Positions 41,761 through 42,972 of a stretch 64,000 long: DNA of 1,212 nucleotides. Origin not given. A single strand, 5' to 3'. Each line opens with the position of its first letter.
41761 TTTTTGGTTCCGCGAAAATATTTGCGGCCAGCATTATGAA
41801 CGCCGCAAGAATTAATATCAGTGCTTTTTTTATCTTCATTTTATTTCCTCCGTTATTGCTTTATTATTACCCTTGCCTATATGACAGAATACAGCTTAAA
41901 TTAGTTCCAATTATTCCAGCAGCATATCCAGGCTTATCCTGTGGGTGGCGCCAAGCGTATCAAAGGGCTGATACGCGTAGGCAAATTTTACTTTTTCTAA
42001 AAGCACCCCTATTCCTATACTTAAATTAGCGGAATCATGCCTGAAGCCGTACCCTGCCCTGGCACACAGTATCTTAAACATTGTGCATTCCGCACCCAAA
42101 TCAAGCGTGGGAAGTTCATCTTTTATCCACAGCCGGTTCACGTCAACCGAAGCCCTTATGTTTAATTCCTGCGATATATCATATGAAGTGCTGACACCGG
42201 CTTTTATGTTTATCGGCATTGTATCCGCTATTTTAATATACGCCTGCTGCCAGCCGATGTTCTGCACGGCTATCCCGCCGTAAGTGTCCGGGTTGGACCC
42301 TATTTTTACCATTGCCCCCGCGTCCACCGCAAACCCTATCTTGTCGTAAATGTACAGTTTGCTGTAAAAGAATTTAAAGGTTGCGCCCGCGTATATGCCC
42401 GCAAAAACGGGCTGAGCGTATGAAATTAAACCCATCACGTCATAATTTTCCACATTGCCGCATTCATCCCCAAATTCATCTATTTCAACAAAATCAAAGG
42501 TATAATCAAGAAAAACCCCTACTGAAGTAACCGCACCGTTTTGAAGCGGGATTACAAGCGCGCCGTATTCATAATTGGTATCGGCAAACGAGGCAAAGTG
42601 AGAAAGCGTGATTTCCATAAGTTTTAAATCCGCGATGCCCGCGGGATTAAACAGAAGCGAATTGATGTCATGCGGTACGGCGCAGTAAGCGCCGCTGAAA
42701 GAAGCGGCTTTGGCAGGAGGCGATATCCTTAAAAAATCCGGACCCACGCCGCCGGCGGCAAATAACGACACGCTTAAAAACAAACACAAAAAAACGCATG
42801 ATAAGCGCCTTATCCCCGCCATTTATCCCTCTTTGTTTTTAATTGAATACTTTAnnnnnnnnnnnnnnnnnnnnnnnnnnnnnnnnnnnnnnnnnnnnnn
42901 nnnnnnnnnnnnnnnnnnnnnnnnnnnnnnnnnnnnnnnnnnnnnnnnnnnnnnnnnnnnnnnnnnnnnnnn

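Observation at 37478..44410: ECF sigma / anti-sigma / PorV-like barrel / 1453-aa delta-60 surface protein operon; anti-sigma and cargo share a C-terminal Ig-like domain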

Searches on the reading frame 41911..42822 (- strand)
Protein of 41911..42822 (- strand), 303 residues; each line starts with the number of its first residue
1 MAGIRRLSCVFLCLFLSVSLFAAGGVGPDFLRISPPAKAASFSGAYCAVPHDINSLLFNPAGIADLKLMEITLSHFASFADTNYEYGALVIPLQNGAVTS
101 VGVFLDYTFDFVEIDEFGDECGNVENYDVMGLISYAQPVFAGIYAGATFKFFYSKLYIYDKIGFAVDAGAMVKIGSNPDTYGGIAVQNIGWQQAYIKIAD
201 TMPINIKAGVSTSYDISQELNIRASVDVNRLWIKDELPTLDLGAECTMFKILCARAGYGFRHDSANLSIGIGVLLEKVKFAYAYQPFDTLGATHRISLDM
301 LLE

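Call 3: search_protein_families(library=pfam, proteins=[window:41911-42822:-], max_evalue=1)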
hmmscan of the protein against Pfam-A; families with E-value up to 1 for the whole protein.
window:41911-42822:- (303 aa): 1 family
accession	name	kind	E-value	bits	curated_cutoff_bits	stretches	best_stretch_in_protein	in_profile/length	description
PF03687.19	UPF0164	-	0.0034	16.7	21.4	1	40-223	53-212/325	Uncharacterised protein family (UPF0164)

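Call 4: search_protein_families(library=ncbifam, proteins=[window:41911-42822:-], max_evalue=1)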
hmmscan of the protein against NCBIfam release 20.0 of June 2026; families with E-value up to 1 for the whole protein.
window:41911-42822:- (303 aa): 6 families
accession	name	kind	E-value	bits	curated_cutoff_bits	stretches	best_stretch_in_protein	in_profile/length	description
NF033709.1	PorV_fam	subfamily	8.9e-38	130.7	90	1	29-299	5-323/326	PorV/PorQ family protein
NF033711.1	T9SS_PorQ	equivalog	1.7e-23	83.2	220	2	9-214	5-213/335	type IX secretion system protein PorQ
NF033710.1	T9SS_OM_PorV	equivalog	9.8e-08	31.6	250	1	29-233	27-250/367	type IX secretion system outer membrane channel protein PorV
NF052325.1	PorVQ2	equivalog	4.5e-07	29.1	325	1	29-174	28-186/354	putative type IX sorting system protein PorV2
TIGR03519.1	T9SS_PorP_fam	subfamily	0.002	17.6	90.55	1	164-285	154-270/292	PorP/SprF family type IX secretion system membrane protein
TIGR00993.1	3a0901s04IAP86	subfamily_domain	0.29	9.2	660.7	1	165-208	567-610/763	chloroplast protein import component Toc86/159, G and M domains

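Call 49: find_homologous_proteins(query=window:41911-42822:-, max_evalue=0.001)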
Query window:41911-42822:- (303 aa): 48 proteins with E <= 0.001 among 2581 candidates.
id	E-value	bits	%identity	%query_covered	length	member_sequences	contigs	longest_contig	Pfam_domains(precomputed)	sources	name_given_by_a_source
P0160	5.3e-184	628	92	100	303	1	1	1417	-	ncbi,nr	ncbi:MAG TPA: PorV/PorQ family protein [Candidatus Goldiibacteriota bacterium]|nr:PorV/PorQ family p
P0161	1.5e-183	627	91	100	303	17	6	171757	-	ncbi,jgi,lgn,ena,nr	ncbi:MAG TPA: PorV/PorQ family protein [Candidatus Goldiibacteriota bacterium]|nr:PorV/PorQ family p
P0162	7.8e-121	421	61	99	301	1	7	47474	-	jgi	-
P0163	2.0e-102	361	53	99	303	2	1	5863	PF03687.21,PF03349.23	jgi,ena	-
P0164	1.1e-101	358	52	98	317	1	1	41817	PF03687.21,PF19572.6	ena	-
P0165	3.4e-101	357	53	99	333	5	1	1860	PF03687.21,PF19572.6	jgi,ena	-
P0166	2.0e-98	347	51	98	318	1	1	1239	PF03687.21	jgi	jgi:hypothetical protein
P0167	2.1e-98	347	50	99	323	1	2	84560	PF03687.21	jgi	jgi:hypothetical protein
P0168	7.9e-97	342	53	96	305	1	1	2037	PF03687.21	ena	-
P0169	8.7e-97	342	51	96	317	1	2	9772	PF03687.21,PF19572.6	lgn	-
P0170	3.7e-96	340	54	93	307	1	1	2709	PF03687.21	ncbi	-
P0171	1.3e-95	338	50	99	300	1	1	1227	-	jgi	jgi:hypothetical protein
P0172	4.2e-94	333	52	100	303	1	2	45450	PF03687.21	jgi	jgi:hypothetical protein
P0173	8.8e-94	332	52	93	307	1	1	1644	PF03687.21,PF11751.15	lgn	-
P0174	1.5e-91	325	51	99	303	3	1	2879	PF03687.21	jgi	jgi:hypothetical protein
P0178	6.2e-89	316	47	100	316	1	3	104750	PF03687.21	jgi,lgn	jgi:hypothetical protein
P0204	4.5e-56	208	37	96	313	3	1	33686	PF03687.21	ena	-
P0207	1.5e-8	52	26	95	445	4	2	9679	PF03687.21,PF13860.13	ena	-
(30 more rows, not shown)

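Call 51: find_encoding_contigs(protein=P0162, flank=8000, max_places=1)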
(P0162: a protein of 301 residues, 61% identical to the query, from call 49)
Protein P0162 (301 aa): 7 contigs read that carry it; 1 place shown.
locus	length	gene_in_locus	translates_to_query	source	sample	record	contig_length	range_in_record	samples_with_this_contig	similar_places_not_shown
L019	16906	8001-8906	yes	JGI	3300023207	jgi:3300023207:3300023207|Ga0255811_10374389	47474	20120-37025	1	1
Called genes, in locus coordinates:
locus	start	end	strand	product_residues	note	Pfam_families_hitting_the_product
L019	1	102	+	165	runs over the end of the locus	PF04608:PgpA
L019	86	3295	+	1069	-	PF17757:UvrB_inter, PF02559:CarD_TRCF_RID, PF00270:DEAD, PF04851:ResIII, PF00271:Helicase_C, PF03461:TRCF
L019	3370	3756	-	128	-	-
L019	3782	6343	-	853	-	PF11897:DUF3417, PF00343:Phosphorylase, PF28476:GlgP_C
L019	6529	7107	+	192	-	PF07638:Sigma70_ECF (weak), PF12645:HTH_16 (weak), PF04542:Sigma70_r2, PF08281:Sigma70_r4_2, PF04545:Sigma70_r4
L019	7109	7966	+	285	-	PF13860:FlgD_ig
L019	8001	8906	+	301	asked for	-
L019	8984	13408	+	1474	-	PF17164:DUF5122 (faint), PF13860:FlgD_ig (weak)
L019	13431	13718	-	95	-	-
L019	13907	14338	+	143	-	PF02082:Rrf2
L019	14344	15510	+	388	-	PF00266:Aminotran_5, PF01212:Beta_elim_lyase, PF01041:DegT_DnrJ_EryC1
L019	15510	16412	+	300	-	PF02445:NadA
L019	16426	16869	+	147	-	PF01592:NifU_N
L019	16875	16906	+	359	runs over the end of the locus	PF02540:NAD_synthase (weak), PF03054:tRNA_Me_trans, PF06508:QueC (faint), PF20258:tRNA_Me_trans_C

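Call 52: find_encoding_contigs(protein=P0178, flank=8000, max_places=1)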
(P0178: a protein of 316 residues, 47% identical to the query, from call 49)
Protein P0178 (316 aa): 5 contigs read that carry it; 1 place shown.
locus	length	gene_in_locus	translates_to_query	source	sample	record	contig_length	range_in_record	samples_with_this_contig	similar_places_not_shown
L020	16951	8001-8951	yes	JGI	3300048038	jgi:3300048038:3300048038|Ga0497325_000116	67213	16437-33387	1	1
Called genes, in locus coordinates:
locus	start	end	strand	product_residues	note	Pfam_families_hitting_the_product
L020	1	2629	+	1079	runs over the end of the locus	PF17757:UvrB_inter, PF02559:CarD_TRCF_RID, PF00270:DEAD, PF00271:Helicase_C, PF22590:Cas3-like_C_2 (weak), PF03461:TRCF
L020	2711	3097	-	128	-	-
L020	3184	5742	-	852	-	PF11897:DUF3417, PF00343:Phosphorylase, PF28476:GlgP_C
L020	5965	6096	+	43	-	-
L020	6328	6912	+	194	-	PF12645:HTH_16 (weak), PF04542:Sigma70_r2, PF08281:Sigma70_r4_2, PF04545:Sigma70_r4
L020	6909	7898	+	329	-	PF13860:FlgD_ig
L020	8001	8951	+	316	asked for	PF03687:UPF0164 (weak)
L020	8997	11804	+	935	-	-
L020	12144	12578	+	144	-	PF02082:Rrf2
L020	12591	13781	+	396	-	PF00266:Aminotran_5, PF01212:Beta_elim_lyase (weak), PF01041:DegT_DnrJ_EryC1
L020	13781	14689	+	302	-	PF02445:NadA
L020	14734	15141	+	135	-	PF01592:NifU_N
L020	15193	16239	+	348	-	PF03054:tRNA_Me_trans, PF20259:tRNA_Me_trans_M, PF20258:tRNA_Me_trans_C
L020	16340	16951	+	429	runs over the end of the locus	PF01590:GAF, PF13185:GAF_2, PF13487:HD_5, PF01966:HD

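Call 53: find_encoding_contigs(protein=P0204, flank=8000, max_places=1)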
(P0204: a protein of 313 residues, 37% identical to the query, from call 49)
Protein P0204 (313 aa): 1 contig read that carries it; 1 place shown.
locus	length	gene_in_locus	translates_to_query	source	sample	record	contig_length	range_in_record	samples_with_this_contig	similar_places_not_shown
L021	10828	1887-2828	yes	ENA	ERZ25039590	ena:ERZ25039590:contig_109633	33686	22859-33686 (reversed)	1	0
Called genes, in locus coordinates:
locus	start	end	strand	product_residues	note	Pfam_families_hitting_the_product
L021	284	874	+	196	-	PF07638:Sigma70_ECF (weak), PF04542:Sigma70_r2, PF04545:Sigma70_r4 (weak), PF08281:Sigma70_r4_2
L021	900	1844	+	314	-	PF13860:FlgD_ig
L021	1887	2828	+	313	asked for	PF03687:UPF0164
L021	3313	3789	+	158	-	-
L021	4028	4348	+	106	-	PF13860:FlgD_ig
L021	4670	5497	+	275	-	PF04055:Radical_SAM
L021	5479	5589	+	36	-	-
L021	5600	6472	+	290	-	PF01297:ZnuA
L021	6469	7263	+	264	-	PF00005:ABC_tran, PF02463:SMC_N (faint), PF13304:AAA_21 (weak)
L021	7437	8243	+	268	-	PF00950:ABC-3, PF01032:FecCD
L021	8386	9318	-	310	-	PF03741:TerC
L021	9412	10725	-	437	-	PF00989:PAS (faint), PF08448:PAS_4 (weak), PF13426:PAS_9, PF02518:HATPase_c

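Call 64: predict_structure(alignment_id=A5)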
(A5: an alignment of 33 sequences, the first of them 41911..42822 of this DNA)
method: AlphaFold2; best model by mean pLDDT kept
length: 303 residues; sequences in the alignment: 33
mean_pLDDT: 85.5   pTM: 0.80
mean pLDDT of the five models: 85.5, 83.2, 83.1, 82.1, 79.8
residues with pLDDT >= 90: 150; 70-90: 115; 50-70: 30; < 50: 8
segments of 3 or more residues with pLDDT < 50: 22-26
pLDDT, mean of each block of 10 residues (from residue 1): 64 61 49 82 89 87 91 83 87 92 85 85 85 95 95 88 94 94 95 84 92 93 94 83 94 92 76 91 78 87 86
secondary structure, 60 per line:
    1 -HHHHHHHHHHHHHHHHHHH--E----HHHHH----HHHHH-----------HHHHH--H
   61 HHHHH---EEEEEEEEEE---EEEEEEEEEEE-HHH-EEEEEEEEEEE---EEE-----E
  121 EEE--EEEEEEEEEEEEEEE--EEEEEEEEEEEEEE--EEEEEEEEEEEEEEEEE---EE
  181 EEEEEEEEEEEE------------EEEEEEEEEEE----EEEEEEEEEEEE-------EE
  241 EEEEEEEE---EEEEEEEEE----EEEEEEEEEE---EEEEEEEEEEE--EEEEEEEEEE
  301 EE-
elements in order: H2-20 H28-32 H37-41 H53-57 H60-65 E69-78 E82-92 E98-108 E112-114 E120-123 E126-140 E143-156 E159-175 E179-192 E205-215 E220-231 E239-248 E252-260 E265-274 E278-288 E291-302

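Call 67: fold_search(model_id=the predicted structure, library=pdb)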
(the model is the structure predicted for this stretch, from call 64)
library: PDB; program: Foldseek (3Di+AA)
matches with E <= 10: 1046; with E <= 0.001: 146
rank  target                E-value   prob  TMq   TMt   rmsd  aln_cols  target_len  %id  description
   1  8gl6_F                5.9e-15  1.00  0.82  0.68   4.2       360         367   16  The Type 9 Secretion System in vitro assembled, RemA-CTD substrate bound complex (released 2024-01-31)
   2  6h3i_F                6.5e-14  1.00  0.79  0.70   4.5       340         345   17  Structural snapshots of the Type 9 protein translocon (released 2018-11-07)
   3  6z34                  1.5e-08  1.00  0.59  0.48  10.1       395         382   13  CymD monoaromatic hydrocarbon channel (released 2020-11-04)
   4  3bry_A                1.7e-08  1.00  0.56  0.45  10.8       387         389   11  Crystal structure of the Ralstonia pickettii toluene transporter TbuX (released 2008-06-10)
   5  3pgr                  7.1e-08  1.00  0.55  0.46   8.8       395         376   10  Asp348Arg mutant of EcFadL (released 2011-05-25)
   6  2f1c                  8.9e-08  1.00  0.53  0.62   5.6       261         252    8  Crystal structure of the monomeric porin OmpG (released 2006-06-27)
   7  6z38                  1.1e-07  1.00  0.56  0.43   9.3       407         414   10  TodX deltaS2S3 mutant monoaromatic hydrocarbon channel (released 2020-11-04)
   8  2r4l_A                1.1e-07  1.00  0.55  0.42  11.3       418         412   10  Crystal structure of the long-chain fatty acid transporter FadL mutant P34A (released 2008-09-16)
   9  3brz                  1.4e-07  1.00  0.53  0.42  11.1       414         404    9  Crystal structure of the Pseudomonas putida toluene transporter TodX (released 2008-06-10)
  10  9h80_M                2.5e-07  1.00  0.45  0.37  16.7       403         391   11  Structure of the outer membrane exopolysaccharide transporter PelBC (released 2025-06-11)
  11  2r89_A                2.9e-07  1.00  0.61  0.52   6.9       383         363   11  Crystal structure of the long-chain fatty acid transporter FadL mutant delta N3 (released 2008-09-23)
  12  9n2d_B                2.9e-07  1.00  0.56  0.45   8.9       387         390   13  Cryo-EM structure of an extended F. johnsoniae BAM complex, composite map (released 2025-07-09)
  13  2r4o_A                3.3e-07  1.00  0.58  0.43   9.8       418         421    8  Crystal structure of the long-chain fatty acid transporter FadL mutant delta NPA (released 2008-09-16)
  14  1bh3                  4.9e-07  1.00  0.37  0.39  11.6       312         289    7  E1M, A116K MUTANT OF RH. BLASTICA PORIN (released 1998-08-12)
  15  6prn                  5.5e-07  1.00  0.36  0.37  11.9       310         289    8  E1M, K50A, R52A MUTANT OF RH. BLASTICA PORIN (released 1998-08-12)
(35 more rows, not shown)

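Call 82: search_solved_structures(query=A5, max_evalue=0.1, show_alignments=1)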
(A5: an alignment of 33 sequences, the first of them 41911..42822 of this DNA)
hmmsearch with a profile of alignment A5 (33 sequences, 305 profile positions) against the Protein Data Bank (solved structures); distinct sequences matched with E-value up to 0.1: 1.
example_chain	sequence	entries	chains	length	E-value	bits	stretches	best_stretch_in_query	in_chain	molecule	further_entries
6h3i_F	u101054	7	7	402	4.4e-12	49.1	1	10-235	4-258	PorV | Type IX secretion system protein PorV domain-containing protein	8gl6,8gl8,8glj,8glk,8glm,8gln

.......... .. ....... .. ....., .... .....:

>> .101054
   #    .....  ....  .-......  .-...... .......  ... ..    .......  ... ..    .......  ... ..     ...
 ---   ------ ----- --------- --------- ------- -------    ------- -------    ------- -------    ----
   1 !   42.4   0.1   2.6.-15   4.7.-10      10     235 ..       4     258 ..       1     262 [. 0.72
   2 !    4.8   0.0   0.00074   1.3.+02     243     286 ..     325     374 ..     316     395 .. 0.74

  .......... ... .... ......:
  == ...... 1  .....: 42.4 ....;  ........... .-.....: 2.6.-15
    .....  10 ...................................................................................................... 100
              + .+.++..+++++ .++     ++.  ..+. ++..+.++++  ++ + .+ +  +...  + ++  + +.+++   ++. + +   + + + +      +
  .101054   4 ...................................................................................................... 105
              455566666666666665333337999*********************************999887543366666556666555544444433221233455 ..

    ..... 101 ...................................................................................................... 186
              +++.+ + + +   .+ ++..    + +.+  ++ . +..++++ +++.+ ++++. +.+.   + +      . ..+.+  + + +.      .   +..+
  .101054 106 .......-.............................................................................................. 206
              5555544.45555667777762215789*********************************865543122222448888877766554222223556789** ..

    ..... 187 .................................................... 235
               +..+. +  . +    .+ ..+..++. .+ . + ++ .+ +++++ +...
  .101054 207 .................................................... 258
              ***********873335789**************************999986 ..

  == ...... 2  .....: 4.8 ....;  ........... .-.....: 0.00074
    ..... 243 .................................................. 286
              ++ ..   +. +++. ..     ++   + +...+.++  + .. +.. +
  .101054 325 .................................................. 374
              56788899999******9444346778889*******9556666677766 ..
